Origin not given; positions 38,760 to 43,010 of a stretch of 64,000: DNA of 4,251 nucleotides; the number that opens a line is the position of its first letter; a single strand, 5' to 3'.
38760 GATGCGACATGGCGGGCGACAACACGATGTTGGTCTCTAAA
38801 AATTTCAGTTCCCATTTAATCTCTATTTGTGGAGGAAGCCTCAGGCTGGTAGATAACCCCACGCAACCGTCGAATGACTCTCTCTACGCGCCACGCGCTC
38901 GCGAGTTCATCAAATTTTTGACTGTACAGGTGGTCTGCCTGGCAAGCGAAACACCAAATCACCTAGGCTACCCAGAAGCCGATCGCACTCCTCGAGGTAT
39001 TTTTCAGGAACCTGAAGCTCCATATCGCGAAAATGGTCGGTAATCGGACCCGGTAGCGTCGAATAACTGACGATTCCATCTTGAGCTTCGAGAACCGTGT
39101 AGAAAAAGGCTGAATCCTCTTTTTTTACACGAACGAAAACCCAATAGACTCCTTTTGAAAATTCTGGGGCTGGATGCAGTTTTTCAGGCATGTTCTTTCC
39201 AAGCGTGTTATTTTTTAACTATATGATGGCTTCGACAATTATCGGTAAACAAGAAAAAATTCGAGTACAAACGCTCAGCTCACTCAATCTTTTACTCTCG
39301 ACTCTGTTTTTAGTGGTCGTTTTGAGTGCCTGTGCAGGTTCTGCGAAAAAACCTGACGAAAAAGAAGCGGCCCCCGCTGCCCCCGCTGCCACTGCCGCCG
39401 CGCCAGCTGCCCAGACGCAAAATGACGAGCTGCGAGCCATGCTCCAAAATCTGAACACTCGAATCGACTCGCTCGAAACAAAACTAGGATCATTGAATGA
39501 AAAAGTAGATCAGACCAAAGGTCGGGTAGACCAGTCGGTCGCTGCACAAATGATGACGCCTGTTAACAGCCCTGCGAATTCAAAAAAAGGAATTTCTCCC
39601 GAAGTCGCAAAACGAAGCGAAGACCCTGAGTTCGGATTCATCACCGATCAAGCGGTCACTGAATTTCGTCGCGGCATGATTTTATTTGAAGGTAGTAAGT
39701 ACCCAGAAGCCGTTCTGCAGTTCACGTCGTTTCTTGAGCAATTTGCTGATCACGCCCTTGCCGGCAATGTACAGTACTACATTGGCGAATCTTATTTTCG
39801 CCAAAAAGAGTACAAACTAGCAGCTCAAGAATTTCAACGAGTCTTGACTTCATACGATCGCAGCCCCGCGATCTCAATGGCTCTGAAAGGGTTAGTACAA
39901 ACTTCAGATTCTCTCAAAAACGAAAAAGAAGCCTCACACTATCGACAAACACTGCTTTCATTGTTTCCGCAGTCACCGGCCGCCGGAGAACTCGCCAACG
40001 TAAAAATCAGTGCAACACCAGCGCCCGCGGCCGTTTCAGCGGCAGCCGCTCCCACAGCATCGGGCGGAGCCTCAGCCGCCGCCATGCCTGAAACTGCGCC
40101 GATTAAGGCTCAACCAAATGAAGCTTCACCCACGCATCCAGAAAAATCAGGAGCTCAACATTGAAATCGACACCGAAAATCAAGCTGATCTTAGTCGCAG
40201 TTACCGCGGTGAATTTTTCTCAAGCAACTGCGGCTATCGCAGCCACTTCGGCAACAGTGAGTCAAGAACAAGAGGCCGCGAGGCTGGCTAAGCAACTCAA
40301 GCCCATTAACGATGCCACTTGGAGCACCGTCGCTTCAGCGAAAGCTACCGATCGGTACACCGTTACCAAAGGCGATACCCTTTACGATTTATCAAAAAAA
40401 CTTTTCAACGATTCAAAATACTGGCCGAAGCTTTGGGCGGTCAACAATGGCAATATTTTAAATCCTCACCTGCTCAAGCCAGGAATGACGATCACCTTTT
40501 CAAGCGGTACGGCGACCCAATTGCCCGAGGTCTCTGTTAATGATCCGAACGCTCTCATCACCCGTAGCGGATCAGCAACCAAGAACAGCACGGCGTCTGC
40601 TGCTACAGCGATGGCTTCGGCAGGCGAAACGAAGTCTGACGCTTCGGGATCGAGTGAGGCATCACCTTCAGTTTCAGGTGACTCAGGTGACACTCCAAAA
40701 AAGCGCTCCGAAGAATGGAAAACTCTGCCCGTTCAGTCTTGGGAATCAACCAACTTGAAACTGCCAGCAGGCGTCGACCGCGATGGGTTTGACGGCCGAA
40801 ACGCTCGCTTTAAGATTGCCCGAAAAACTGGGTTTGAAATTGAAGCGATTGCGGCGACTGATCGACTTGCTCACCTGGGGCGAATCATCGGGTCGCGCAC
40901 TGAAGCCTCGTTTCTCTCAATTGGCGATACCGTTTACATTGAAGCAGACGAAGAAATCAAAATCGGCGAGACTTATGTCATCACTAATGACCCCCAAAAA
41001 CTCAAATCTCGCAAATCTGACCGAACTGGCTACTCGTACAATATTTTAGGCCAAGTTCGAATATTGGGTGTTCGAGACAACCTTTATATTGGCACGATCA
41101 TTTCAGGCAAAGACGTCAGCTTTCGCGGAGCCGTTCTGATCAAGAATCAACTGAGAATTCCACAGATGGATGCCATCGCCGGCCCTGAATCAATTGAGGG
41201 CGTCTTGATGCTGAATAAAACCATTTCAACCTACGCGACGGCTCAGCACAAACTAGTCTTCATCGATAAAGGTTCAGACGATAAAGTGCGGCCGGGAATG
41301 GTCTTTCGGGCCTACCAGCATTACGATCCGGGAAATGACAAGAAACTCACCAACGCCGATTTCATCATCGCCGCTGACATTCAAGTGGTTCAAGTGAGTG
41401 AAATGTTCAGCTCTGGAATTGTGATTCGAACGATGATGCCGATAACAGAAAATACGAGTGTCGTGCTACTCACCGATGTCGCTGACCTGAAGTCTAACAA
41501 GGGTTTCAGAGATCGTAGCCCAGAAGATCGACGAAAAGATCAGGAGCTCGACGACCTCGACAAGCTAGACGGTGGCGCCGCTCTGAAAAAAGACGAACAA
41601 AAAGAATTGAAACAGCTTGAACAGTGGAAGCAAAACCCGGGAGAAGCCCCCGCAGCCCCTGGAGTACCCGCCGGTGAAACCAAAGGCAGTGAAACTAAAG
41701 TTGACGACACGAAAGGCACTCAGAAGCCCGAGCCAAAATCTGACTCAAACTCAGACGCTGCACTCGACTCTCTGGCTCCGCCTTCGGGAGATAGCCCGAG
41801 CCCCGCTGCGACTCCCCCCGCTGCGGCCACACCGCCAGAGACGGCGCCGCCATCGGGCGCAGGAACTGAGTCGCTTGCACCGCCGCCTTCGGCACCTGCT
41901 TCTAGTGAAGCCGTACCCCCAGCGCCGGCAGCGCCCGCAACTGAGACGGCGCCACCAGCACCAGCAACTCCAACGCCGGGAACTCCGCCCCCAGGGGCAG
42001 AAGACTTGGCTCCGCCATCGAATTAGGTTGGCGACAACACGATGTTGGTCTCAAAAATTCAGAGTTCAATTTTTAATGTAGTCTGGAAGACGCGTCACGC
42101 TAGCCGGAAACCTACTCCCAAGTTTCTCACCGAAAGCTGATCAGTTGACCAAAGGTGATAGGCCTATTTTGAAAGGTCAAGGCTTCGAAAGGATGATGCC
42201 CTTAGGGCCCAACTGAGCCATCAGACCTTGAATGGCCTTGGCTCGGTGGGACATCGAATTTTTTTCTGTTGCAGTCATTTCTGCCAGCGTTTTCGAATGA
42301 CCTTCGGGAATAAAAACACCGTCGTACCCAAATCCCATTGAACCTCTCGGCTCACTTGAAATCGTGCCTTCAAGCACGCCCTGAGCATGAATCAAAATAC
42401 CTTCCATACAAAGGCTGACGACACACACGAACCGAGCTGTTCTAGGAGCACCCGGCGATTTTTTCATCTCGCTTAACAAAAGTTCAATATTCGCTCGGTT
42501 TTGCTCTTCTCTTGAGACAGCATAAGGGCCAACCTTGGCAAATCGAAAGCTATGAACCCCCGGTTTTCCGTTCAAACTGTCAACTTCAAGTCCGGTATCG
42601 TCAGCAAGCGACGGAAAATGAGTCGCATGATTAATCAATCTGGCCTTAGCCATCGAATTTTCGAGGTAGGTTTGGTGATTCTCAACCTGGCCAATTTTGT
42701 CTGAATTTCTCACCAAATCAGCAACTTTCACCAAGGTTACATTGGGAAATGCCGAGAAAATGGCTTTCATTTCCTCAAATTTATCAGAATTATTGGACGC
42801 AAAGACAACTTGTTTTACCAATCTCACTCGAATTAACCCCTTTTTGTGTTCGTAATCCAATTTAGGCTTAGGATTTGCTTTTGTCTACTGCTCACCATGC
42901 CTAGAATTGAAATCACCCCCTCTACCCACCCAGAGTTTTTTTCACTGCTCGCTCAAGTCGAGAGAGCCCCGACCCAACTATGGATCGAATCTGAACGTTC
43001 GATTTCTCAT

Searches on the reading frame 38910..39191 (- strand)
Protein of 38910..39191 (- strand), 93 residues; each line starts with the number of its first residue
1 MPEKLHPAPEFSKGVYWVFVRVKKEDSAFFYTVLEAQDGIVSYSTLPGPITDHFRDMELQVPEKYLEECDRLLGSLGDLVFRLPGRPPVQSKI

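Call 5: search_protein_families(library=pfam, proteins=[window:38910-39191:-], max_evalue=0.01)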
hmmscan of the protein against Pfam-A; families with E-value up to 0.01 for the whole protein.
window:38910-39191:- (93 aa): 1 family
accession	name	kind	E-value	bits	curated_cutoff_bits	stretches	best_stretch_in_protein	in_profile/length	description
PF16256.10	DUF4911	-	0.0009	19.7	29.3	1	20-47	1-28/57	Domain of unknown function (DUF4911)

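Call 14: find_encoding_contigs(protein=window:38910-39191:-, flank=10000, max_places=6)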
Protein window:38910-39191:- (93 aa): 9 contigs read that carry it; 5 places shown.
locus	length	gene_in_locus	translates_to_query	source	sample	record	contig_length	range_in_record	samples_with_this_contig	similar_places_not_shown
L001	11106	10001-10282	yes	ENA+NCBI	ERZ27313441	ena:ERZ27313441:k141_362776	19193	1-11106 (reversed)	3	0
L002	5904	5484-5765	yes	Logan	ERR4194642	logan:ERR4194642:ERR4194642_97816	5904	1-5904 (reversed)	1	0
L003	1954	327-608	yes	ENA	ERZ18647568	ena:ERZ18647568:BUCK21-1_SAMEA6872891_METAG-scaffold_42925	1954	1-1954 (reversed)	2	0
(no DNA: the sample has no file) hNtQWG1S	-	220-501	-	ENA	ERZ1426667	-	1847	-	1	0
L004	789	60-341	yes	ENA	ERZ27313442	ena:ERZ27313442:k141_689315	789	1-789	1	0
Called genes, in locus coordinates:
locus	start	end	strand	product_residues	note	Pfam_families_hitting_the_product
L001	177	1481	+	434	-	-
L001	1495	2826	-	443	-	PF13487:HD_5, PF01966:HD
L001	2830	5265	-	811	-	PF01751:Toprim, PF01131:Topoisom_bac, PF01396:Zn_ribbon_Top1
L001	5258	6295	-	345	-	PF02481:DNA_processg_A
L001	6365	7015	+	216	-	PF01725:Ham1p_like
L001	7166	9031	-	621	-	PF01476:LysM (weak)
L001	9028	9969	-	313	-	PF13174:TPR_6 (faint), PF13432:TPR_16 (weak)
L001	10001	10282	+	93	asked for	-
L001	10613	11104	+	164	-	?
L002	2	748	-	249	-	?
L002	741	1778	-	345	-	PF02481:DNA_processg_A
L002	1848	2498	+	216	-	PF01725:Ham1p_like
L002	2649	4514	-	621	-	PF01476:LysM (weak)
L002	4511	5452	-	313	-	PF13174:TPR_6 (faint), PF13432:TPR_16 (weak)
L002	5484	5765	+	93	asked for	-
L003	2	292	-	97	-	?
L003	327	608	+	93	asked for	-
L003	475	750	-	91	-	-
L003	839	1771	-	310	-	PF01435:Peptidase_M48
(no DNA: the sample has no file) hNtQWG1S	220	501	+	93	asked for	-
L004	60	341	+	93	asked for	-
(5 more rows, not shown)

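Call 28: find_homologous_proteins(query=L003:839-1771:-, max_evalue=1e-60)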
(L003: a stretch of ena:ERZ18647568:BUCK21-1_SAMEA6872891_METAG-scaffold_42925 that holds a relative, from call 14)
Query L003:839-1771:- (310 aa): 7566 proteins with E <= 1e-60 among 8000 candidates; the best 120 are listed.
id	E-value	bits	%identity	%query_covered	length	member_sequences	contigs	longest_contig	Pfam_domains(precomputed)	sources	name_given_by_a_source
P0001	1.0e-198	676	100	100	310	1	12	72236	PF01435.25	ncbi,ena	-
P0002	1.3e-151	522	78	98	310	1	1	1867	PF01435.25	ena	-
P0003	6.8e-113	395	60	98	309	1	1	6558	PF01435.25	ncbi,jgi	jgi:heat shock protein HtpX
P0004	4.8e-112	392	61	98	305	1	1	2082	PF01435.25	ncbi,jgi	jgi:heat shock protein HtpX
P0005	1.3e-111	391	61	98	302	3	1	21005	PF01435.25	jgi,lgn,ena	-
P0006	1.3e-111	391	62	98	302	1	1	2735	PF01435.25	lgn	-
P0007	1.2e-110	388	60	98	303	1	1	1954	PF01435.25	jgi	jgi:heat shock protein HtpX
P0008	1.4e-110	387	60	97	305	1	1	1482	PF01435.25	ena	-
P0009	2.0e-110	387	59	99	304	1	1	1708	PF01435.25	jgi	jgi:heat shock protein HtpX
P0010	2.4e-110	387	60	98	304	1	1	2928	PF01435.25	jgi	jgi:heat shock protein HtpX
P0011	3.2e-110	386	58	98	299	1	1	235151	PF01435.25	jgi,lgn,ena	-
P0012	3.9e-110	386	59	98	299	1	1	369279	PF01435.25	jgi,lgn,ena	-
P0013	5.1e-110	385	59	98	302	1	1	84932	PF01435.25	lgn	-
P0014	9.7e-110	385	57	98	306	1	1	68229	PF01435.25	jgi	jgi:heat shock protein HtpX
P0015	1.5e-109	384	60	98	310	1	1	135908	PF01435.25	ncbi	-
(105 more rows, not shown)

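Call 29: find_encoding_contigs(protein=P0001, flank=10000, max_places=10)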
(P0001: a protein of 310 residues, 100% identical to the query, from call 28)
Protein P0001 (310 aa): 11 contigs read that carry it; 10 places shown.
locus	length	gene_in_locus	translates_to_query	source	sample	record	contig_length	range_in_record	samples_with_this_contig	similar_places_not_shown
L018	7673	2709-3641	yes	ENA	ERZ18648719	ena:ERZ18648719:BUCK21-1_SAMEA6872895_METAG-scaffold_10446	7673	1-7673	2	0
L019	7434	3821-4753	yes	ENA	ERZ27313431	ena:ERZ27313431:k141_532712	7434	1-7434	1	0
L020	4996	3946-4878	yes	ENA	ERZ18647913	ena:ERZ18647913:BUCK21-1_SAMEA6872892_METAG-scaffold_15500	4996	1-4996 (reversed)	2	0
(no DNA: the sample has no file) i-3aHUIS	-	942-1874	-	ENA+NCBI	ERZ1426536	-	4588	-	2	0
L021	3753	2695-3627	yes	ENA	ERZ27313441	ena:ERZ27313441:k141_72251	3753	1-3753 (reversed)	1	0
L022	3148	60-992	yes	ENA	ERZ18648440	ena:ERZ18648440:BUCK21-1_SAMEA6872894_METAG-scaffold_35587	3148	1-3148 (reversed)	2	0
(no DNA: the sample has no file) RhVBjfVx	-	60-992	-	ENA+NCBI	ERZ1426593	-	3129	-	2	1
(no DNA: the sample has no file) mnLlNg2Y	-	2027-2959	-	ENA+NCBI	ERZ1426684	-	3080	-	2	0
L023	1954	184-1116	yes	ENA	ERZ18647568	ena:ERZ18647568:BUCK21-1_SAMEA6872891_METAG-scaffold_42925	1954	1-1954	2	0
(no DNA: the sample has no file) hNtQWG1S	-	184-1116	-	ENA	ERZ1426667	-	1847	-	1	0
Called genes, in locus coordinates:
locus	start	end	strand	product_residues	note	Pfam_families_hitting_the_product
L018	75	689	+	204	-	-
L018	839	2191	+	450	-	-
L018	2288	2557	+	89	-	PF13646:HEAT_2 (weak)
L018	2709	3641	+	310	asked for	PF01435:Peptidase_M48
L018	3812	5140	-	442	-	-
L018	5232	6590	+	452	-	PF02321:OEP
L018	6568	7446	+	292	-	PF25919:BSH_CusB (weak), PF00364:Biotin_lipoyl (weak), PF25917:BSH_RND (faint), PF25973:BSH_CzcB (faint), PF25984:BSH_YknX (faint), PF25954:Beta-barrel_RND_2 (weak), PF25990:Beta-barrel_YknX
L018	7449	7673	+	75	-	?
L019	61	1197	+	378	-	-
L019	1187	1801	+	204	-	-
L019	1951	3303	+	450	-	-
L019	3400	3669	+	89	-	PF13646:HEAT_2 (weak)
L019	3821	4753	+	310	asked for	PF01435:Peptidase_M48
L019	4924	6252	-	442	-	-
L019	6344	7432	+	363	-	?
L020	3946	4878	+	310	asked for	PF01435:Peptidase_M48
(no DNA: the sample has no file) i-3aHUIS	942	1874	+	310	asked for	PF01435:Peptidase_M48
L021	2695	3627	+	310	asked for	PF01435:Peptidase_M48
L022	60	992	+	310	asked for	PF01435:Peptidase_M48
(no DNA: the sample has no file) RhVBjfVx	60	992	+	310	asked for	PF01435:Peptidase_M48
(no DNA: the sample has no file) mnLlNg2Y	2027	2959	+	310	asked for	PF01435:Peptidase_M48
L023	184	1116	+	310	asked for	PF01435:Peptidase_M48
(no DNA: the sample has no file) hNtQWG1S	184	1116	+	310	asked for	PF01435:Peptidase_M48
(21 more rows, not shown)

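Call 36: find_encoding_contigs(protein=P0002, flank=10000, max_places=4)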
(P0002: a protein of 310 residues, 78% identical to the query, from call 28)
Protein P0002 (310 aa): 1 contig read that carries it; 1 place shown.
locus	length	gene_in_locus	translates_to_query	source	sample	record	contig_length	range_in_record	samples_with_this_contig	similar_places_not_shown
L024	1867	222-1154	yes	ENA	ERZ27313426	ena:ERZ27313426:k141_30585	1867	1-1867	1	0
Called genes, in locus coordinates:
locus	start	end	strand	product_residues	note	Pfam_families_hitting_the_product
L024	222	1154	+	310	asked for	PF01435:Peptidase_M48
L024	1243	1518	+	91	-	-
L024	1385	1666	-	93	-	-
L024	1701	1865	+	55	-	?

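Call 61: search_protein_families(library=pfam, proteins=[L018:3812-5140:-, L018:2288-2557:+, L018:839-2191:+], max_evalue=0.01)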
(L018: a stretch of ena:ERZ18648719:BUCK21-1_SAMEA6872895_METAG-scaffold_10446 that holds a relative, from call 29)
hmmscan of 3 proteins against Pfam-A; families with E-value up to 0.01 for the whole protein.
L018:3812-5140:- (442 aa): 0 families

L018:2288-2557:+ (89 aa): 1 family
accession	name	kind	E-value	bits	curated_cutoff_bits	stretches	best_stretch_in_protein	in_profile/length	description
PF13646.12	HEAT_2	-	4e-06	27.5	27.7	1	2-77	10-81/88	HEAT repeats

L018:839-2191:+ (450 aa): 0 families

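Call 74: find_encoding_contigs(protein=P0015, flank=6000, max_places=2)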
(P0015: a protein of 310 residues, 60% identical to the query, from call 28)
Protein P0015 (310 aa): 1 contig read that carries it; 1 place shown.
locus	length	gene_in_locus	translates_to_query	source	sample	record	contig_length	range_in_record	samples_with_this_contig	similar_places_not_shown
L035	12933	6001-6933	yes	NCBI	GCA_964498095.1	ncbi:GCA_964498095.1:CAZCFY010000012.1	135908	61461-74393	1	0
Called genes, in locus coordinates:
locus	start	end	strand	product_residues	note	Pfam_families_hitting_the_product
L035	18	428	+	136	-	-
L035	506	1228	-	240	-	-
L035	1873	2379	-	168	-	PF01695:IstB_IS21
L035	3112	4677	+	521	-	PF02661:Fic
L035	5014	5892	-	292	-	PF00126:HTH_1, PF03466:LysR_substrate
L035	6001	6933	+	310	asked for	PF01435:Peptidase_M48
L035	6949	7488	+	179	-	PF03350:UPF0114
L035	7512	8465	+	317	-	PF03741:TerC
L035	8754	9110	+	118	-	-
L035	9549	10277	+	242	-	PF00857:Isochorismatase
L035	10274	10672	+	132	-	-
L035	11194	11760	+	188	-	-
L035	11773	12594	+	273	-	-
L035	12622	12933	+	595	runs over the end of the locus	PF00512:HisKA, PF02518:HATPase_c, PF00072:Response_reg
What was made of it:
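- Tried and rejected: Synteny around HtpX in a 60%-identical relative (L035) was uninformative (call 74).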

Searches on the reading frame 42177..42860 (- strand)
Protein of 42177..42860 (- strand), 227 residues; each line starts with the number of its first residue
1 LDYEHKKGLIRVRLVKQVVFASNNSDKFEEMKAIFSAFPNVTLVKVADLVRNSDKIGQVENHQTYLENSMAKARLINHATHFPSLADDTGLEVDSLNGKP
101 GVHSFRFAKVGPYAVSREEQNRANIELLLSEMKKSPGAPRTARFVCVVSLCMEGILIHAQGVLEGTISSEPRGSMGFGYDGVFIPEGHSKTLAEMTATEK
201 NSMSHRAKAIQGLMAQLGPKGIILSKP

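Call 5: search_protein_families(library=pfam, proteins=[window:42177-42860:-], max_evalue=0.01)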
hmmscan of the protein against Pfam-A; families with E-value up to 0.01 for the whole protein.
window:42177-42860:- (227 aa): 1 family
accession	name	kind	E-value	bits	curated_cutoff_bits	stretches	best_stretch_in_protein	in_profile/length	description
PF01725.21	Ham1p_like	-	5.4e-54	183.4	22.5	1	18-215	1-185/186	Ham1 family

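Call 13: find_encoding_contigs(protein=window:42177-42860:-, flank=10000, max_places=6)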
Protein window:42177-42860:- (227 aa): no gene with exactly this product is on record in the collection.
